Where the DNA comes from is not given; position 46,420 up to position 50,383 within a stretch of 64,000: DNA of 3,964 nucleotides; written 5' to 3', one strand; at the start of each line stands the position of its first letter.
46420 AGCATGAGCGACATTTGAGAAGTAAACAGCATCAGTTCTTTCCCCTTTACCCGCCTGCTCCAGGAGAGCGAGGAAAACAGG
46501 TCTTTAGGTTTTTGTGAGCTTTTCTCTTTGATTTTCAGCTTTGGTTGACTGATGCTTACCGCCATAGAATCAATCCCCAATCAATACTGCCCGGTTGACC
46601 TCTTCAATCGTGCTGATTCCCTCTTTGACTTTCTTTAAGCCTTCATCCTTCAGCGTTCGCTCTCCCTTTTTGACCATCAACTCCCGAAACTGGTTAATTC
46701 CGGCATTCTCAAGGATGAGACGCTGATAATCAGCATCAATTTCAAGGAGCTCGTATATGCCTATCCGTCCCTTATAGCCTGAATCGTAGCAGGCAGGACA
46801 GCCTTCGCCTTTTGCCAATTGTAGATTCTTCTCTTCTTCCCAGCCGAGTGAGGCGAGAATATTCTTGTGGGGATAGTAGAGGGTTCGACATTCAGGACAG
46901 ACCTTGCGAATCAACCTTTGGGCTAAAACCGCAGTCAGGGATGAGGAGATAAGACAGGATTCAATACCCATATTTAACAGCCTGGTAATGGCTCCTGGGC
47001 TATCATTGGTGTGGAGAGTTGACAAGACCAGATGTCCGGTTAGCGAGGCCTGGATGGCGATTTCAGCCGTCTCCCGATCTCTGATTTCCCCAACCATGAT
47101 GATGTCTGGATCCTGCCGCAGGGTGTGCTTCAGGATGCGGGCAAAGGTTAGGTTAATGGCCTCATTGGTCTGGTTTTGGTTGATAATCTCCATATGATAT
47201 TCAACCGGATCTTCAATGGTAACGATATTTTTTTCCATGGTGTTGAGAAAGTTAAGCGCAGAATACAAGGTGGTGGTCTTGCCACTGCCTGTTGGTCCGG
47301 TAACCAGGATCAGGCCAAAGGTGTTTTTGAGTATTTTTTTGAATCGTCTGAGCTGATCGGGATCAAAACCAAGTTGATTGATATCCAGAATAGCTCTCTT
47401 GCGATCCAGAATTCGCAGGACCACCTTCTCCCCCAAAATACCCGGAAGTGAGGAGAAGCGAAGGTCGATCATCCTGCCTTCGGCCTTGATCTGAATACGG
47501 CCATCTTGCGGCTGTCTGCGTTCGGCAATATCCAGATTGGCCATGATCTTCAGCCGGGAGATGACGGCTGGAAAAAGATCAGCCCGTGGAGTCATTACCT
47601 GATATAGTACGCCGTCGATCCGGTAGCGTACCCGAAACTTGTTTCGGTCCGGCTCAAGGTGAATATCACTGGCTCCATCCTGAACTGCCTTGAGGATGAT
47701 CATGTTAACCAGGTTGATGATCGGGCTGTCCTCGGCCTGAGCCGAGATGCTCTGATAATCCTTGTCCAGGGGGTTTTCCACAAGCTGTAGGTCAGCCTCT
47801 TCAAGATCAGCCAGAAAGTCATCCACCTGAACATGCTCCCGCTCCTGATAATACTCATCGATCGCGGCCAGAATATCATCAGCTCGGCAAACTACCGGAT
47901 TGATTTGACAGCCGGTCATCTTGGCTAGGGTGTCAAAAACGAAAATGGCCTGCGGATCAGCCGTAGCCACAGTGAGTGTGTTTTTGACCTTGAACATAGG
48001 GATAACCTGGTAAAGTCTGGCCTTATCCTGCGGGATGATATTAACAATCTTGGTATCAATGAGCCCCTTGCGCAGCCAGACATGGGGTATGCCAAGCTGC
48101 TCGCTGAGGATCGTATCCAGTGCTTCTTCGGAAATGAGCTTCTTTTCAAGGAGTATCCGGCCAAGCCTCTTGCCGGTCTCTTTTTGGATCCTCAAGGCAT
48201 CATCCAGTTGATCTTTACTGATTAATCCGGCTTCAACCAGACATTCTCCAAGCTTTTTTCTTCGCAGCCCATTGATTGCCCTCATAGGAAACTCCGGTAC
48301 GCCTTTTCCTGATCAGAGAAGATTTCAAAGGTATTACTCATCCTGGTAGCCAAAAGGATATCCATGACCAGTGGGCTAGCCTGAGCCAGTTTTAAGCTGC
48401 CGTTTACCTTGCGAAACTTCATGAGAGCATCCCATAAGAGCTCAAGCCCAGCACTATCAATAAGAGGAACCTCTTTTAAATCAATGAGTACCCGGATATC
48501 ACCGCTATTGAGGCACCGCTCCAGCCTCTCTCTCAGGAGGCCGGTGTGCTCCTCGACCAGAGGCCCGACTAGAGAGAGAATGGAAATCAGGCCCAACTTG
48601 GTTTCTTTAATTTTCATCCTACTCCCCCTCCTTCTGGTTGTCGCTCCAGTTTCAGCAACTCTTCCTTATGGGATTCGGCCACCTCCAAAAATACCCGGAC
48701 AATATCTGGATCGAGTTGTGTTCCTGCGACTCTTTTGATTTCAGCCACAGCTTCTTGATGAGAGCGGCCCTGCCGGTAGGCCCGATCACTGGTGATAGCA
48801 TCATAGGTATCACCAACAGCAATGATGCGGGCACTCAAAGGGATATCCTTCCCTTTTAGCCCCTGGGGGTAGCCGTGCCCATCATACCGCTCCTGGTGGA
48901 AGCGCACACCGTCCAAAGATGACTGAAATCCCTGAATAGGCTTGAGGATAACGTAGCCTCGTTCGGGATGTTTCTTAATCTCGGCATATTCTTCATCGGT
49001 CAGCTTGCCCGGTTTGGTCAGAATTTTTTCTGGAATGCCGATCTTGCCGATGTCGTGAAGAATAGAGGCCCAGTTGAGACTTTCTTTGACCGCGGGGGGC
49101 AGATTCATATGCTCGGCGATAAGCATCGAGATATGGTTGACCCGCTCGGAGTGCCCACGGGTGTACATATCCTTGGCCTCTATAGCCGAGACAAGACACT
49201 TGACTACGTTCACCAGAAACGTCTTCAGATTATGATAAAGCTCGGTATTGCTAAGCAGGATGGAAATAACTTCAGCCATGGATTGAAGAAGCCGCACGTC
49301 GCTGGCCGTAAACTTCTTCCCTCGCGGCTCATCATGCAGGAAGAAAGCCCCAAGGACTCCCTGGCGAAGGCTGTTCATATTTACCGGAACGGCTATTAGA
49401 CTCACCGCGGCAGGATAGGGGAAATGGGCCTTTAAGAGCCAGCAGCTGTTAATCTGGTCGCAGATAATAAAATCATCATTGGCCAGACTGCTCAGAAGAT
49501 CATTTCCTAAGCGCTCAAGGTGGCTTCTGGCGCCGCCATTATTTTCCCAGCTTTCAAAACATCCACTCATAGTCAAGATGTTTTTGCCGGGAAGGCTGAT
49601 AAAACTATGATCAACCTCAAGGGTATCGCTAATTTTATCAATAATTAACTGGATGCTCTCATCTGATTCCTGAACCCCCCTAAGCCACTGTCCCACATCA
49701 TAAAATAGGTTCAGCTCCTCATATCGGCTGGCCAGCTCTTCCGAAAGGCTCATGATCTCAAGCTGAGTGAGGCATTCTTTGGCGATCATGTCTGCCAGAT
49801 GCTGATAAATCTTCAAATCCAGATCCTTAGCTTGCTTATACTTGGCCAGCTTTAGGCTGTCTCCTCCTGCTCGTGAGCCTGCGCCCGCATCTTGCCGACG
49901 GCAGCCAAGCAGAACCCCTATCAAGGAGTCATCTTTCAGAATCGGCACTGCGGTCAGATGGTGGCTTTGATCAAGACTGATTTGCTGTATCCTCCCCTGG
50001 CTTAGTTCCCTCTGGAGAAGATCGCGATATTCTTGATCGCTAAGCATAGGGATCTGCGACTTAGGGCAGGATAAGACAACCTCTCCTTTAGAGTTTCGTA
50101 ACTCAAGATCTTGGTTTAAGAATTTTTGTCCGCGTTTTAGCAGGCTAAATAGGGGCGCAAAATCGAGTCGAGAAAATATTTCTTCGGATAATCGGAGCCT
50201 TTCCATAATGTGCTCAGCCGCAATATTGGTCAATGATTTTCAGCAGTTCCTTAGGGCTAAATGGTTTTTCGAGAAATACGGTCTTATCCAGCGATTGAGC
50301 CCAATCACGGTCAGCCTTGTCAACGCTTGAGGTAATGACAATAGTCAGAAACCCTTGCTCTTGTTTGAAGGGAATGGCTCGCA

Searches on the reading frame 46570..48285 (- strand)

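Call 30: search_protein_families(library=pfam, proteins=[window:46570-48285:-], max_evalue=0.00001)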
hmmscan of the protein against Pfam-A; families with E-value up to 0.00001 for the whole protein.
window:46570-48285:- (571 aa): 2 families
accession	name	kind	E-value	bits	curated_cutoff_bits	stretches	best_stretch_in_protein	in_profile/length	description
PF00437.27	T2SSE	-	6.5e-141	469.7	24.9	1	183-565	2-370/370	Type II/IV secretion system protein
PF05157.20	MshEN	-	1.1e-17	64.2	23.1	1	64-150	1-88/90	MshEN domain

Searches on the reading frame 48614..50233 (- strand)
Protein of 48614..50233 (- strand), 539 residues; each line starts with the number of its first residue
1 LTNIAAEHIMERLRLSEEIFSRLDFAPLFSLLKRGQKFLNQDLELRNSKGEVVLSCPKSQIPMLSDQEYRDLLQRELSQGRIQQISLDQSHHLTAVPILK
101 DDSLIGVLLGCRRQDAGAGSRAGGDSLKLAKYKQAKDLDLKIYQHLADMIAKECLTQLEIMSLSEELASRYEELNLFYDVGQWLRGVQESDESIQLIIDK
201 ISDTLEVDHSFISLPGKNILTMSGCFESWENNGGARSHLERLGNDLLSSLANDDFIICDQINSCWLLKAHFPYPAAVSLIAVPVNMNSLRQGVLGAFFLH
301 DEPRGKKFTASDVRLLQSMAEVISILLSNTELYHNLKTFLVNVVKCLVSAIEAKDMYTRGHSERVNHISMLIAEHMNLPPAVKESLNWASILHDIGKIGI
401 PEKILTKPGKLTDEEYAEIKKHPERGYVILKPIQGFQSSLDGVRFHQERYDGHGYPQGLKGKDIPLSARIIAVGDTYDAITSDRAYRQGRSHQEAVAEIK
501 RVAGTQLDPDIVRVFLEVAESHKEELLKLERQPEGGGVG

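Call 30: search_protein_families(library=pfam, proteins=[window:48614-50233:-], max_evalue=0.00001)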
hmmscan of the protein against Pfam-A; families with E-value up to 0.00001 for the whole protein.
window:48614-50233:- (539 aa): 4 families
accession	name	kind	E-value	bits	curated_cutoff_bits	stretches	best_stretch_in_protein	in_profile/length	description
PF13487.12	HD_5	-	1.5e-38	132.7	27.2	1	346-511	2-170/170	HD domain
PF01966.28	HD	-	1.5e-16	61.2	22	1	360-479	3-115/116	HD domain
PF01590.32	GAF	-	2e-08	35.3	22.4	0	192-325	4-131/133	GAF domain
PF13185.12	GAF_2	-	2e-07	31.8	28.6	1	191-327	5-135/136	GAF domain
